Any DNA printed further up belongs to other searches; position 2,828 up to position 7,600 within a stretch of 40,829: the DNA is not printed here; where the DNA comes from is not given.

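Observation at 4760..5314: Roughly 180-residue coiled-coil insertion in internal virion protein gp16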

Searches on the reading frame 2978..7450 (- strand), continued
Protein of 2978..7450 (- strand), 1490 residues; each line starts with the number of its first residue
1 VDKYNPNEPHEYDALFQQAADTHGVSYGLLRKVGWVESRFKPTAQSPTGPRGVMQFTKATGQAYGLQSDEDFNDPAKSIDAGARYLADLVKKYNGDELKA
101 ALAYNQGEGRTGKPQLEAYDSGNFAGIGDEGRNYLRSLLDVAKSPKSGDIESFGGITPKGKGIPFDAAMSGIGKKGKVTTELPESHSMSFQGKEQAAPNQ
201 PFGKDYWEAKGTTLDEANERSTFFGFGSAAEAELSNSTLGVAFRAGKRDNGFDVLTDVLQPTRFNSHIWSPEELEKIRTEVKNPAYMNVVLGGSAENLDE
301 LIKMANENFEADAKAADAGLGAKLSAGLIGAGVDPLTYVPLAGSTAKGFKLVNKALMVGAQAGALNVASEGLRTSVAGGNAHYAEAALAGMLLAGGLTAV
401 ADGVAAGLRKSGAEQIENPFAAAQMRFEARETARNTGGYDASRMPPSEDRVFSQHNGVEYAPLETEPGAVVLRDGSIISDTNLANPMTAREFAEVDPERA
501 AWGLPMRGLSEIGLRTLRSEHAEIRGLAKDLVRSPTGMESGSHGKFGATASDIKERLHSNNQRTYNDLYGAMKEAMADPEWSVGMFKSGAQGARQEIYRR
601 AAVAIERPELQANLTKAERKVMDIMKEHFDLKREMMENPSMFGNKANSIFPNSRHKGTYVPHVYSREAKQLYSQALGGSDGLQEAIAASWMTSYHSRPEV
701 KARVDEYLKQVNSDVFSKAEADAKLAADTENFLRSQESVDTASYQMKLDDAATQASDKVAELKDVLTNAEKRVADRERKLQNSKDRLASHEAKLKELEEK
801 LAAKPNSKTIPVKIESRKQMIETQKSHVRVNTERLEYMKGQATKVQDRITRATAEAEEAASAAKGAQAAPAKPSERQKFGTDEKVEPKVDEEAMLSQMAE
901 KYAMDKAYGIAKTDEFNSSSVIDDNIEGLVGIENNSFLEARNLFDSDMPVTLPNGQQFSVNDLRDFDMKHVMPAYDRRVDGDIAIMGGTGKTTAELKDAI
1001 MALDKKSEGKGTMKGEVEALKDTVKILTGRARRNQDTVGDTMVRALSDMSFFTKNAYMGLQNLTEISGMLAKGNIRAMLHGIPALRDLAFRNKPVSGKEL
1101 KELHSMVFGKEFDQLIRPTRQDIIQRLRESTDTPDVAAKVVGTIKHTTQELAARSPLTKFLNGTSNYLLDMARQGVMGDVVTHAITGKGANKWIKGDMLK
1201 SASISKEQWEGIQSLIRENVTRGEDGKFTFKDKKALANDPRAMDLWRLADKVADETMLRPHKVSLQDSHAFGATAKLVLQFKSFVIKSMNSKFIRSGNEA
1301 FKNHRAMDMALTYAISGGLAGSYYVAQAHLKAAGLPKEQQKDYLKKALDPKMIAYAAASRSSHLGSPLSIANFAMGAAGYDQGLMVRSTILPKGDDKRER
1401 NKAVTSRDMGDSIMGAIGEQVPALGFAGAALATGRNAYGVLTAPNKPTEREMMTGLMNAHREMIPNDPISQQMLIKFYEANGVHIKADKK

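Call 47: find_homologous_proteins(query=A1, max_evalue=1e-20)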
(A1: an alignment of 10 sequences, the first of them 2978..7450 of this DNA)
Query A1 (10 sequences) (1490 aa, profile of the alignment): 1263 proteins with E <= 1e-20 among 8000 candidates; the best 120 are listed.
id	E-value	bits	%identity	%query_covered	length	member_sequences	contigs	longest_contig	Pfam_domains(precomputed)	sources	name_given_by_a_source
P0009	0.0e+0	2876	96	59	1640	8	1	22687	PF01464.26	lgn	-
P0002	0.0e+0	2855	100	100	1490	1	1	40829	PF01464.26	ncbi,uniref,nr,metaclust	ncbi:internal virion protein with endolysin domain [Escherichia phage P483]|uniref:Peptidoglycan tra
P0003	0.0e+0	2849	99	100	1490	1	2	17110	PF01464.26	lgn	-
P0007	0.0e+0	2843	98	100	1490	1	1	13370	PF01464.26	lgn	-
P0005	0.0e+0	2840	98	100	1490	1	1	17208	PF01464.26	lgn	-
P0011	0.0e+0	2839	92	100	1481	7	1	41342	PF01464.26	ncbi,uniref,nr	ncbi:transglycosylase SLT domain-containing protein [Escherichia coli]|uniref:transglycosylase SLT d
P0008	0.0e+0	2837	97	100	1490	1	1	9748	PF01464.26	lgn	-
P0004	0.0e+0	2834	98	100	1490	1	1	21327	PF01464.26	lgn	-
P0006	0.0e+0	2834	97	100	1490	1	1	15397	PF01464.26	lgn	-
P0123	0.0e+0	2822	65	100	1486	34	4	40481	PF01464.26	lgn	-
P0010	0.0e+0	2815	96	100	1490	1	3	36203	PF01464.26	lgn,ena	-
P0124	0.0e+0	2774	64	100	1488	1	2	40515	PF01464.26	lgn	-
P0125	0.0e+0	2765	64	100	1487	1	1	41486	PF01464.26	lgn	-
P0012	0.0e+0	2743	93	96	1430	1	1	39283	PF01464.26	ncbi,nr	ncbi:internal virion protein with endolysin domain protein [Escherichia phage Carena]|nr:internal vi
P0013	0.0e+0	2678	87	100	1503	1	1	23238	PF01464.26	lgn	-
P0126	0.0e+0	2669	65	100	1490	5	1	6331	PF01464.26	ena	-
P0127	0.0e+0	2668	61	100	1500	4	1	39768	PF01464.26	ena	-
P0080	0.0e+0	2642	91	50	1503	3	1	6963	PF01464.26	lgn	-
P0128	0.0e+0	2642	61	100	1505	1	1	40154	PF01464.26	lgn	-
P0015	0.0e+0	2609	94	50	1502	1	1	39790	PF01464.26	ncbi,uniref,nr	ncbi:internal virion protein with endolysin domain [Pectobacterium phage PP74]|uniref:Peptidoglycan 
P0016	0.0e+0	2583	96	48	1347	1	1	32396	PF01464.26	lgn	-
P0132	0.0e+0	2568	66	48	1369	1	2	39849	PF01464.26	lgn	-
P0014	0.0e+0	2566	97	48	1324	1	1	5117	PF01464.26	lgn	-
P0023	0.0e+0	2561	98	48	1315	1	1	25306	PF01464.26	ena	-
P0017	0.0e+0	2561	98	48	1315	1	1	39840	PF01464.26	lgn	-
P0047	0.0e+0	2560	97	48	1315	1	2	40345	PF01464.26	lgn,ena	-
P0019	0.0e+0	2560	99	48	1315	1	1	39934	PF01464.26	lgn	-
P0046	0.0e+0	2560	97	48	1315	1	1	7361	PF01464.26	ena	-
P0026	0.0e+0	2560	98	48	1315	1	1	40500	PF01464.26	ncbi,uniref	ncbi:internal virion protein with endolysin domain [Escherichia phage P151]|uniref:Peptidoglycan tra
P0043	0.0e+0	2559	97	48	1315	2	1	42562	PF01464.26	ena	-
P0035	0.0e+0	2559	98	48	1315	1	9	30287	PF01464.26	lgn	-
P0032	0.0e+0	2559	98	48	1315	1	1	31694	PF01464.26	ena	-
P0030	0.0e+0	2559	98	48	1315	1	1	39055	PF01464.26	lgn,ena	-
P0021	0.0e+0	2559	98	48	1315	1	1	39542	PF01464.26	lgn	-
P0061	0.0e+0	2559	97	48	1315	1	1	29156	PF01464.26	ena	-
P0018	0.0e+0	2559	98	48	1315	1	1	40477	PF01464.26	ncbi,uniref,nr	ncbi:internal virion protein with endolysin domain [Escherichia phage P694]|uniref:Peptidoglycan tra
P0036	0.0e+0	2558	98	48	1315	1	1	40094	PF01464.26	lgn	-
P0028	0.0e+0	2558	98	48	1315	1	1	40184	PF01464.26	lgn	-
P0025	0.0e+0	2558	98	48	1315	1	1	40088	PF01464.26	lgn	-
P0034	0.0e+0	2557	98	48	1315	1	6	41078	PF01464.26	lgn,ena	-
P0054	0.0e+0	2557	97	48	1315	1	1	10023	PF01464.26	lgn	-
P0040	0.0e+0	2557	98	48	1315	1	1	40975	PF01464.26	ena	-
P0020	0.0e+0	2557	98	48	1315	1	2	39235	PF01464.26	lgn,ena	-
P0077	0.0e+0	2557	97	48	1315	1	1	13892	PF01464.26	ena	-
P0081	0.0e+0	2556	97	48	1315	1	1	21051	PF01464.26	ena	-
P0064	0.0e+0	2556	97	48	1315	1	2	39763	PF01464.26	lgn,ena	-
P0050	0.0e+0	2556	98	48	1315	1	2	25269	PF01464.26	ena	-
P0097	0.0e+0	2556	97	48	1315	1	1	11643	PF01464.26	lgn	-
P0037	0.0e+0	2556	97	48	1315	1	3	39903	PF01464.26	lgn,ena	-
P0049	0.0e+0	2556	97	48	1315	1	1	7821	PF01464.26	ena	-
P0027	0.0e+0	2556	98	48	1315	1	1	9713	PF01464.26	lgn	-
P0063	0.0e+0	2555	97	48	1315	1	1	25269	PF01464.26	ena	-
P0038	0.0e+0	2555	98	48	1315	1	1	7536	PF01464.26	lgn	-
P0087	0.0e+0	2555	96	48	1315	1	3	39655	PF01464.26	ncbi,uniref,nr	ncbi:internal virion protein with endolysin domain [Yersinia phage PYPS50]|uniref:Peptidoglycan tran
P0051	0.0e+0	2555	98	48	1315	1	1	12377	PF01464.26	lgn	-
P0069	0.0e+0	2555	97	48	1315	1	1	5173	PF01464.26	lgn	-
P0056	0.0e+0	2555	97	48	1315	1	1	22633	PF01464.26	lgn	-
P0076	0.0e+0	2555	97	48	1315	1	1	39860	PF01464.26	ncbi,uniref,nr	ncbi:DNA injection channel protein C [Erwinia phage FE44]|uniref:Peptidoglycan transglycosylase gp16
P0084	0.0e+0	2555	97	48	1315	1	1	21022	PF01464.26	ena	-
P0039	0.0e+0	2555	97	48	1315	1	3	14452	PF01464.26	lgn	-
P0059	0.0e+0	2555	97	48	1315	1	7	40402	PF01464.26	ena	-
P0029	0.0e+0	2555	98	48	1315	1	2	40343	PF01464.26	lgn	-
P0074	0.0e+0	2555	97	48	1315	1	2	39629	PF01464.26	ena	-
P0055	0.0e+0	2555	98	48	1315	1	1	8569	PF01464.26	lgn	-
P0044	0.0e+0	2554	97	48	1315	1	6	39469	PF01464.26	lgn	-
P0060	0.0e+0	2554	97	48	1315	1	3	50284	PF01464.26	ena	-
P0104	0.0e+0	2554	97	48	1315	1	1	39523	PF01464.26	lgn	-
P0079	0.0e+0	2554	98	48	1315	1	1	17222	PF01464.26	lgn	-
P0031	0.0e+0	2554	98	48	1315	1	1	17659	PF01464.26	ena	-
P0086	0.0e+0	2554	97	48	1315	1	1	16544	PF01464.26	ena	-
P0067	0.0e+0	2554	97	48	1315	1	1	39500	PF01464.26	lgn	-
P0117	0.0e+0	2554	97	48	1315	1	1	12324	PF01464.26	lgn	-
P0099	0.0e+0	2554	96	48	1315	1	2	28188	PF01464.26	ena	-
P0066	0.0e+0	2554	97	48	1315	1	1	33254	PF01464.26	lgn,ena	-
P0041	0.0e+0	2554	97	48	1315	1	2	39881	PF01464.26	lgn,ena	-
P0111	0.0e+0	2554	97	48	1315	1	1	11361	PF01464.26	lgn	-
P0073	0.0e+0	2553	97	48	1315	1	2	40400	PF01464.26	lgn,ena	-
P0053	0.0e+0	2553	97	48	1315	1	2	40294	PF01464.26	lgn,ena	-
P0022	0.0e+0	2553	98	48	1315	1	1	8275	PF01464.26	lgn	-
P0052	0.0e+0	2553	97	48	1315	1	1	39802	PF01464.26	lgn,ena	-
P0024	0.0e+0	2553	98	48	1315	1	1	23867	PF01464.26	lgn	-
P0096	0.0e+0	2553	97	48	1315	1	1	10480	PF01464.26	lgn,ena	-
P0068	0.0e+0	2553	97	48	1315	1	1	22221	PF01464.26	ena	-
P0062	0.0e+0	2553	97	48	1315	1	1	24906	PF01464.26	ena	-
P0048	0.0e+0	2553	97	48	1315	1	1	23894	PF01464.26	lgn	-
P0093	0.0e+0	2552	97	48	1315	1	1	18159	PF01464.26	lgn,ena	-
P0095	0.0e+0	2552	97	48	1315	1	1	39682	PF01464.26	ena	-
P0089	0.0e+0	2551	97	48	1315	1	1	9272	PF01464.26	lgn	-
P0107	0.0e+0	2551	97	48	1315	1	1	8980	PF01464.26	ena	-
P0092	0.0e+0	2551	96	48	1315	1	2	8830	PF01464.26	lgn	-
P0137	0.0e+0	2551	65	48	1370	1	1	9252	PF01464.26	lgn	-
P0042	0.0e+0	2551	97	48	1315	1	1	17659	PF01464.26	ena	-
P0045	0.0e+0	2551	97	48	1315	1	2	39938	PF01464.26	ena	-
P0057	0.0e+0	2551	98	48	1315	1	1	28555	PF01464.26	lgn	-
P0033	0.0e+0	2550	98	48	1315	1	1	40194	PF01464.26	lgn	-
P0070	0.0e+0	2550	96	48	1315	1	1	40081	PF01464.26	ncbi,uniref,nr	ncbi:internal virion protein D [Enterobacter phage vB_SEqdws-315]|uniref:Peptidoglycan transglycosyl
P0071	0.0e+0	2549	97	48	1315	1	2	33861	PF01464.26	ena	-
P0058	0.0e+0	2549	97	48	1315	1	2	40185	PF01464.26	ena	-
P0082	0.0e+0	2549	97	48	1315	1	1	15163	PF01464.26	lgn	-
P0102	0.0e+0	2549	97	48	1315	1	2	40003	PF01464.26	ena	-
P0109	0.0e+0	2548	96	48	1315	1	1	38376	PF01464.26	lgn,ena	-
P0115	0.0e+0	2548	97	48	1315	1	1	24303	PF01464.26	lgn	-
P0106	0.0e+0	2548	98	48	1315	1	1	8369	PF01464.26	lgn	-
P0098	0.0e+0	2548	97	48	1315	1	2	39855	PF01464.26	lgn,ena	-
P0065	0.0e+0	2548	97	48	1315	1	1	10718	PF01464.26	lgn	-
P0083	0.0e+0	2548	97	48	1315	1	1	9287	PF01464.26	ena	-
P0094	0.0e+0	2548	98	48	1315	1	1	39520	PF01464.26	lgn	-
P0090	0.0e+0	2547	98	48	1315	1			PF01464.26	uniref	uniref:Peptidoglycan transglycosylase gp16 n=1 Tax=Yersinia phage vB_YenP_WW1 TaxID=2973655 RepID=A0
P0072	0.0e+0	2547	97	48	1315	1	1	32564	PF01464.26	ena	-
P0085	0.0e+0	2547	97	48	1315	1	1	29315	PF01464.26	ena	-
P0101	0.0e+0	2547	96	48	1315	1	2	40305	PF01464.26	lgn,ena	-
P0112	0.0e+0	2546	98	48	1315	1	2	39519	PF01464.26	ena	-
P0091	0.0e+0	2546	97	48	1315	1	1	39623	PF01464.26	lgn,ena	-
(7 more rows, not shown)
